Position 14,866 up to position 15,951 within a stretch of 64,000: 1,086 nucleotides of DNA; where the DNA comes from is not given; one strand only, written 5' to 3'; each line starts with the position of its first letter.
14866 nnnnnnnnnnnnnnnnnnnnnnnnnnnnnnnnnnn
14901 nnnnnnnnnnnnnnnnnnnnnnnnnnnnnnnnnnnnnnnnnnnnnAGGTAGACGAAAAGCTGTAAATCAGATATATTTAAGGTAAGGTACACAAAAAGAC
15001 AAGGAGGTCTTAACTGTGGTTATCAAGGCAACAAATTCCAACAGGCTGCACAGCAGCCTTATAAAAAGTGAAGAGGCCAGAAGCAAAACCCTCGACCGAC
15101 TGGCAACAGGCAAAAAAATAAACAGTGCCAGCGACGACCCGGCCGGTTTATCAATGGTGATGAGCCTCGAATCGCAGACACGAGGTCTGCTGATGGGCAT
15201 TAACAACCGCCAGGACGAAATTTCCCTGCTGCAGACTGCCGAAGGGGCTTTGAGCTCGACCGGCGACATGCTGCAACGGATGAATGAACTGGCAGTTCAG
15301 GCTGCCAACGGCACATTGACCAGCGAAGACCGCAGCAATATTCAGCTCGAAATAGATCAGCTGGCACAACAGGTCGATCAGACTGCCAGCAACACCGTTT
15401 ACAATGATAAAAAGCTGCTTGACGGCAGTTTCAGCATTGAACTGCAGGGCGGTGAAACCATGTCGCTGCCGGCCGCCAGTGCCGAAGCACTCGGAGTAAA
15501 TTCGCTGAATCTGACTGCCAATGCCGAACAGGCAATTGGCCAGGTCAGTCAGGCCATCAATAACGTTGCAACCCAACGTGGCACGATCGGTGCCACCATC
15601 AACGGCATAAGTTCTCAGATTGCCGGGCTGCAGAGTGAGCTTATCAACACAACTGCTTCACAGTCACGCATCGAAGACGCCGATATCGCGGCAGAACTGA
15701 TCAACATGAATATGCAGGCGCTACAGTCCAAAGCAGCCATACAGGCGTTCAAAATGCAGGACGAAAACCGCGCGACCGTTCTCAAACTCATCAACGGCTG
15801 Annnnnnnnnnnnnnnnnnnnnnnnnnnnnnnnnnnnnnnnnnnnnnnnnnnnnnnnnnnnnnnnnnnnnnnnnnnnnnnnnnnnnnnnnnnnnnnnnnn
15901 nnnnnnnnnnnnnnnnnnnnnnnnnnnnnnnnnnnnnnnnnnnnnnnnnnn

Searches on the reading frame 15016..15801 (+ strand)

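Call 14: search_protein_families(library=pfam, proteins=[window:15016-15801:+], max_evalue=0.001)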
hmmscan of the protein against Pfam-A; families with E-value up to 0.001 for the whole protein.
window:15016-15801:+ (261 aa): 2 families
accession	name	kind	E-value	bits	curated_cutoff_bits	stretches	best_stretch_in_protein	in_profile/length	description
PF00669.25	Flagellin_N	-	3.9e-33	114.9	26.6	1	7-139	6-138/139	Bacterial flagellin N-terminal helical region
PF00700.27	Flagellin_C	-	7.4e-11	42.7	23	1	175-257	2-84/86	Bacterial flagellin C-terminal helical region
